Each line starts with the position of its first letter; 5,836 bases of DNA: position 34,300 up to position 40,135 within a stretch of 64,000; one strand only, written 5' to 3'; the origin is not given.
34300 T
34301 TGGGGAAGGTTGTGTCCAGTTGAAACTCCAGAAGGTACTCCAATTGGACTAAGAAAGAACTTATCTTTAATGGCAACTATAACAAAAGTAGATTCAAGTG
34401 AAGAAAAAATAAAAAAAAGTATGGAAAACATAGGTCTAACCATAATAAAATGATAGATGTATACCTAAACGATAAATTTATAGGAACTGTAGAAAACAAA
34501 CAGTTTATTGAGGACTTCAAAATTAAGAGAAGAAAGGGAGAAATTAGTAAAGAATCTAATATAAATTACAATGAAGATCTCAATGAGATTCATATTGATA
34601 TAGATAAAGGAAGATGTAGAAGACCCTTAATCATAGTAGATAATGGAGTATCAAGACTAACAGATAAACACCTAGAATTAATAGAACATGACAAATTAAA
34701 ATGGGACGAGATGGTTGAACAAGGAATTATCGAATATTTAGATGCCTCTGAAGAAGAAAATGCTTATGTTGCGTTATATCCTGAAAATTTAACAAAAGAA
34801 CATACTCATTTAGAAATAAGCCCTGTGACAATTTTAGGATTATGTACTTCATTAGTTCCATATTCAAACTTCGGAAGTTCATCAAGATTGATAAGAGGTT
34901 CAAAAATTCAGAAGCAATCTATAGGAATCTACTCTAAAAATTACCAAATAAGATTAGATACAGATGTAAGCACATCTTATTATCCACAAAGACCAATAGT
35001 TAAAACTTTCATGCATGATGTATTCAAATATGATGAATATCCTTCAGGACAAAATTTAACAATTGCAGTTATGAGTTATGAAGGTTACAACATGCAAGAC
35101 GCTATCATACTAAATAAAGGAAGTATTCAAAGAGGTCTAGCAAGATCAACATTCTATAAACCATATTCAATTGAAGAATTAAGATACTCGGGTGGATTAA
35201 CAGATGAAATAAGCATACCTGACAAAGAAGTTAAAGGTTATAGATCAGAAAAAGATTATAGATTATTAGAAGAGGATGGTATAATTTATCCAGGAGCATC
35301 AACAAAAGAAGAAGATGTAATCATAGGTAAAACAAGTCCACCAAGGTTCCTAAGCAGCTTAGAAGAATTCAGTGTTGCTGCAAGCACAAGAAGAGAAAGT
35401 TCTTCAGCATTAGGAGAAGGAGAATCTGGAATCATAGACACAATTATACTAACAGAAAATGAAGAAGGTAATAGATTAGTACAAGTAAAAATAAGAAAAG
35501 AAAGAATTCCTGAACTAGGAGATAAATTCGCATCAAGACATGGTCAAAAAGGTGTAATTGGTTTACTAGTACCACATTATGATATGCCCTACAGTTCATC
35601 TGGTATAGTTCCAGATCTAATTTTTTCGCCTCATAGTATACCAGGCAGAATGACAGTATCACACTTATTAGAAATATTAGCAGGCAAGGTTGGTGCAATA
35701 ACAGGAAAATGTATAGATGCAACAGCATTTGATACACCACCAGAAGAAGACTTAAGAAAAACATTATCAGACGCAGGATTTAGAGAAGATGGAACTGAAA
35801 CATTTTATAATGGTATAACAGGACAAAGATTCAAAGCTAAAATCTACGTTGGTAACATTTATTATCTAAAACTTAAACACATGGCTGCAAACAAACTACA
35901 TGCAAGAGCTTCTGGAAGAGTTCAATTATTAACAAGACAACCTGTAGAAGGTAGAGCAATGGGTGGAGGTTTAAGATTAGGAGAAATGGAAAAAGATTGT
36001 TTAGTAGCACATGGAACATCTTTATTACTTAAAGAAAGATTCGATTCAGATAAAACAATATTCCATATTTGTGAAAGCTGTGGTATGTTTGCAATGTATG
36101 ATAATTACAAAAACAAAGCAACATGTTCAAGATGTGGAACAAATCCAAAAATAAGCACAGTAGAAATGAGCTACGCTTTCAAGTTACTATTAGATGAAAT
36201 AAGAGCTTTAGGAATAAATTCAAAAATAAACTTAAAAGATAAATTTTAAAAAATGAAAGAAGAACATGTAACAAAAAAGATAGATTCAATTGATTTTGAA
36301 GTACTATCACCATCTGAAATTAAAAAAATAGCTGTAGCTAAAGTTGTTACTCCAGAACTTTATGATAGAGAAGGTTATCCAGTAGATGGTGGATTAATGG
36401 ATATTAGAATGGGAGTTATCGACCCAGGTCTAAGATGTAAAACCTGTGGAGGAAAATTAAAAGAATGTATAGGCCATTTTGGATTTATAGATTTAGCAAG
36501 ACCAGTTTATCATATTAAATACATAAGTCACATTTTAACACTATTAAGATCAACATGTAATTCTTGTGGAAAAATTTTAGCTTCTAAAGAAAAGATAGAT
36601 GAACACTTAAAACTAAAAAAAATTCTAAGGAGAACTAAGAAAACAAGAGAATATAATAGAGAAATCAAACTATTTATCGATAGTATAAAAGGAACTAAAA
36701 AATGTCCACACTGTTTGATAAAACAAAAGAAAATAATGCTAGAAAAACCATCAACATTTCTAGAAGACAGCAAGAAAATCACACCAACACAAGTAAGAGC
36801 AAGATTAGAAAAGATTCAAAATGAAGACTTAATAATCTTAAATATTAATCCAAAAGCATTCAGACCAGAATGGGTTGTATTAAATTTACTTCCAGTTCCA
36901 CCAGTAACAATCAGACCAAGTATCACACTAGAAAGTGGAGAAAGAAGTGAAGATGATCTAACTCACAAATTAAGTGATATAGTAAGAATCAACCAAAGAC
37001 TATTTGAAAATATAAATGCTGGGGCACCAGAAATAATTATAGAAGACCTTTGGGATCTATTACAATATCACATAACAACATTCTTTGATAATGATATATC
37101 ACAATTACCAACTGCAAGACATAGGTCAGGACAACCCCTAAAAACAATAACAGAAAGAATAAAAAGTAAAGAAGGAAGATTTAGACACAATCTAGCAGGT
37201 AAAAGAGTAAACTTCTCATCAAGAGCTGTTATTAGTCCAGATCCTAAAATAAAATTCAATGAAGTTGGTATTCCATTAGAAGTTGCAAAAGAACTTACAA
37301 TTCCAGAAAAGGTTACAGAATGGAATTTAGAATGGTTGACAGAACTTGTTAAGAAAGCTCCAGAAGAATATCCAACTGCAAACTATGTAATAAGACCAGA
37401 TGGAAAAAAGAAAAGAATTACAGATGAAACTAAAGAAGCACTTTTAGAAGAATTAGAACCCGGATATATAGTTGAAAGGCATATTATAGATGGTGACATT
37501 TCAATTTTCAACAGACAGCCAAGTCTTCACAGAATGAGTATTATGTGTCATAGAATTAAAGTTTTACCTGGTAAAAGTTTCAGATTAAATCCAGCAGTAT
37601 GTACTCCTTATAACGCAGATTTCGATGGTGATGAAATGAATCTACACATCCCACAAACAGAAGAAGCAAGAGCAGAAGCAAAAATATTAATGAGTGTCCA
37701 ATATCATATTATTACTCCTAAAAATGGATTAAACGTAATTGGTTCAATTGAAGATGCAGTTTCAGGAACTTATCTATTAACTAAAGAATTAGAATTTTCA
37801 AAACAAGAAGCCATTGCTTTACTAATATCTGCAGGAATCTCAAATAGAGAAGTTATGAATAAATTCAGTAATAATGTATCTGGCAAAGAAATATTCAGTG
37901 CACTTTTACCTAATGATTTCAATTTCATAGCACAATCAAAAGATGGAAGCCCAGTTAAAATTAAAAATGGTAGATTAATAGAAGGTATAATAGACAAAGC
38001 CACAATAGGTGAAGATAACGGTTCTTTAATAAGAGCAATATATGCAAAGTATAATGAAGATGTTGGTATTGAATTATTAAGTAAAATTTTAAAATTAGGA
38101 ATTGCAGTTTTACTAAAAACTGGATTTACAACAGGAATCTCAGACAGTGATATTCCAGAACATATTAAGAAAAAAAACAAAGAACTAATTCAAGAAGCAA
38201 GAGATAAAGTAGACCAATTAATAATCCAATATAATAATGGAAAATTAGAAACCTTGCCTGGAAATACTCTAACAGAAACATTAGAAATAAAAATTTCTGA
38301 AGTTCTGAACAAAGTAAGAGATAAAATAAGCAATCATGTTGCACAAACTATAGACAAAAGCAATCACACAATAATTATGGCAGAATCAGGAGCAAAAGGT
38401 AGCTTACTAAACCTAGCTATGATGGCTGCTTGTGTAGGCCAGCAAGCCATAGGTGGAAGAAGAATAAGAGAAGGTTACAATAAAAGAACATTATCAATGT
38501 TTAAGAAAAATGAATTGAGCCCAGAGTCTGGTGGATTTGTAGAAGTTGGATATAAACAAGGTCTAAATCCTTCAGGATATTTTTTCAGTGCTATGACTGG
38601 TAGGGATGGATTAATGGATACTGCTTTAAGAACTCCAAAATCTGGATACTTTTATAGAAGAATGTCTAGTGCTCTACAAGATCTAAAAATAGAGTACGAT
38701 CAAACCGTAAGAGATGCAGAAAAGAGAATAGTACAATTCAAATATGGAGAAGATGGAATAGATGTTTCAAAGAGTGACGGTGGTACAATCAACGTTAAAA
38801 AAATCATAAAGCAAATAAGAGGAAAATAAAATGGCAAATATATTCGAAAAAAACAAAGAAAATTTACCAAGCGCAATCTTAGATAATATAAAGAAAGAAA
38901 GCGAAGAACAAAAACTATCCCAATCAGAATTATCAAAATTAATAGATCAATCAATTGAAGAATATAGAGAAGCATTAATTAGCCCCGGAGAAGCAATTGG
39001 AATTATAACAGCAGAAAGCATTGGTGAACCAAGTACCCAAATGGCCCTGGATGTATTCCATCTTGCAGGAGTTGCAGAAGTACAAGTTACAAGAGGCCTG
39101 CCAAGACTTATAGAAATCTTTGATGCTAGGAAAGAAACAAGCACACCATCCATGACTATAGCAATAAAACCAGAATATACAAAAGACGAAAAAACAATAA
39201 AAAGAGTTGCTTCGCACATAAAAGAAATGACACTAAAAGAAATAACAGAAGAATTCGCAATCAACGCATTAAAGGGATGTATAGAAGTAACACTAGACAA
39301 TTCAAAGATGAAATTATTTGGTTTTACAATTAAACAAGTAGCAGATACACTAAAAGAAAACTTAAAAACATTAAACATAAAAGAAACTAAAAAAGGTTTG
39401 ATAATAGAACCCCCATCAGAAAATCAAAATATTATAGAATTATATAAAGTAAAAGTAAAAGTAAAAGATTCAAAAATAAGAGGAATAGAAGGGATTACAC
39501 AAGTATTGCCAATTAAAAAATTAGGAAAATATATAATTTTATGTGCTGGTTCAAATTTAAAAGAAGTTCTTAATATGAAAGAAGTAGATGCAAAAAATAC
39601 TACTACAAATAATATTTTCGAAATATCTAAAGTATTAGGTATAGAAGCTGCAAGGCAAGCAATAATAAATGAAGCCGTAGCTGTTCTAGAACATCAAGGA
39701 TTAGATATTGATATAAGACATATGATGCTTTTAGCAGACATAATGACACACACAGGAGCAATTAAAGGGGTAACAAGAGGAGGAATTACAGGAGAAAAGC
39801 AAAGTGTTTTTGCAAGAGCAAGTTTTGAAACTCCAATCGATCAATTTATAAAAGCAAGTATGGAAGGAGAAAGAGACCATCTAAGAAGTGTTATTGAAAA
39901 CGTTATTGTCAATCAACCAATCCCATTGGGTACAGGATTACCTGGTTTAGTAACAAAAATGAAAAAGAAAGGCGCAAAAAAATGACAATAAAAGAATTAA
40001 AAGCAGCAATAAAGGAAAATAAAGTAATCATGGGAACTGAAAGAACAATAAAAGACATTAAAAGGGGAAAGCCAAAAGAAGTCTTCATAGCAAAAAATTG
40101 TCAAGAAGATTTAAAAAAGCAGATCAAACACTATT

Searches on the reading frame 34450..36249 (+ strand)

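Call 31: search_protein_families(library=pfam, proteins=[window:34450-36249:+], max_evalue=0.00001)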
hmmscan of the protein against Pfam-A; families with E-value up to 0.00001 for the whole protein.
window:34450-36249:+ (599 aa): 4 families
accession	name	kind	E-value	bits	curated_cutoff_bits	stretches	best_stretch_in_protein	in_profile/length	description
PF00562.33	RNA_pol_Rpb2_6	-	1.6e-125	419.6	23.4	1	132-503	1-372/373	RNA polymerase Rpb2, domain 6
PF04560.25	RNA_pol_Rpb2_7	-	1.1e-23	83.9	32.1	1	506-594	1-85/87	RNA polymerase Rpb2, domain 7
PF04566.18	RNA_pol_Rpb2_4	-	7.4e-16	58.4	28.7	1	4-64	1-62/62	RNA polymerase Rpb2, domain 4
PF04567.22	RNA_pol_Rpb2_5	-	4e-09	37.6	21.1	1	85-118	1-34/66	RNA polymerase Rpb2, domain 5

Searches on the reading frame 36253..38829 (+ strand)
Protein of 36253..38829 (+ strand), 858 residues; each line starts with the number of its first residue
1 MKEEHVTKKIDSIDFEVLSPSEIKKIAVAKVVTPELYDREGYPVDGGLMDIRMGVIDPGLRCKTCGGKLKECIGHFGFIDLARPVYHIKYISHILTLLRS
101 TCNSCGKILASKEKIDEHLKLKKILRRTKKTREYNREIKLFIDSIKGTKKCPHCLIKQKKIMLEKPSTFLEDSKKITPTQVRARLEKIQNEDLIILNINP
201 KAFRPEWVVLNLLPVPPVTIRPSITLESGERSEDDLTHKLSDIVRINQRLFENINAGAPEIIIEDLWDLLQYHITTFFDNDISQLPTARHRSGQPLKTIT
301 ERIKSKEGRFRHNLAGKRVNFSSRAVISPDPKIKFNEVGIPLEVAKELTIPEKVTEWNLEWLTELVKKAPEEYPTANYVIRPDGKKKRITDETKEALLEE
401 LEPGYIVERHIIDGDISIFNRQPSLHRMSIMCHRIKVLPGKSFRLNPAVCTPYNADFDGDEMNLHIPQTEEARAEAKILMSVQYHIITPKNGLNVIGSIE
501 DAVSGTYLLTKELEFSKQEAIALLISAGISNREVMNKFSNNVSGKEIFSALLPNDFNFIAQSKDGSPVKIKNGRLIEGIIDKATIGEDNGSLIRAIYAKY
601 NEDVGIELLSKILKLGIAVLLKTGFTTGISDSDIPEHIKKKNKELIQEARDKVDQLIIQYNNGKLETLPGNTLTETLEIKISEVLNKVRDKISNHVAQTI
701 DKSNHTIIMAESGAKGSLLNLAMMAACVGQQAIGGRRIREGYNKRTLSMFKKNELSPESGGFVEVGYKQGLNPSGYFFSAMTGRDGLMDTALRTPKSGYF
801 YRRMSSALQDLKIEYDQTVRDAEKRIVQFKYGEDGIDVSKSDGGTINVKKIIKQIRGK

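Call 31: search_protein_families(library=pfam, proteins=[window:36253-38829:+], max_evalue=0.00001)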
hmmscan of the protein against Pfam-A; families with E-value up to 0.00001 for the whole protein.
window:36253-38829:+ (858 aa): 5 families
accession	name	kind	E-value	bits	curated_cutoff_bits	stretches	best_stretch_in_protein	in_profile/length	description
PF04997.17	RNA_pol_Rpb1_1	-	6.1e-91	305.5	39.7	1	8-314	2-312/312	RNA polymerase Rpb1, domain 1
PF00623.25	RNA_pol_Rpb1_2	-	1.2e-70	237.5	25.3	1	316-482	1-166/166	RNA polymerase Rpb1, domain 2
PF04983.23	RNA_pol_Rpb1_3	-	2.5e-30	105.9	28.9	1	485-631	1-161/162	RNA polymerase Rpb1, domain 3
PF05000.22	RNA_pol_Rpb1_4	-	7e-30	103.5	24.8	1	659-763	3-107/107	RNA polymerase Rpb1, domain 4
PF04998.22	RNA_pol_Rpb1_5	-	5.1e-22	79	28.5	1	770-835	1-66/267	RNA polymerase Rpb1, domain 5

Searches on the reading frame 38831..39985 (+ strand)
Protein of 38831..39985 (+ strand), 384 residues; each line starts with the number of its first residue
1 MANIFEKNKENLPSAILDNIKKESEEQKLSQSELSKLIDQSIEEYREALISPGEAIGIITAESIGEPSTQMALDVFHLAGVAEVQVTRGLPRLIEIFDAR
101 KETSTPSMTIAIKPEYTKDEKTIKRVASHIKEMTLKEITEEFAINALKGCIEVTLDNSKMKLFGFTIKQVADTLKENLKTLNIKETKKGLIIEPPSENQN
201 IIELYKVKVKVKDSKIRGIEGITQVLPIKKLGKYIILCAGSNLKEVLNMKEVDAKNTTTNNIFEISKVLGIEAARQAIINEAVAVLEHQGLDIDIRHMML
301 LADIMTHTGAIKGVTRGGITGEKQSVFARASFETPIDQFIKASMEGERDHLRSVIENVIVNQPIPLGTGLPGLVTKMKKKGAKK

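Call 31: search_protein_families(library=pfam, proteins=[window:38831-39985:+], max_evalue=0.00001)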
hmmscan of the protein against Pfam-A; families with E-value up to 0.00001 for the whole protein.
window:38831-39985:+ (384 aa): 1 family
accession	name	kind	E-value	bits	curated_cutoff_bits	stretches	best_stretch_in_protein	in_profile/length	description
PF04998.22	RNA_pol_Rpb1_5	-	4.8e-48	164.4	28.5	1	43-325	61-265/267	RNA polymerase Rpb1, domain 5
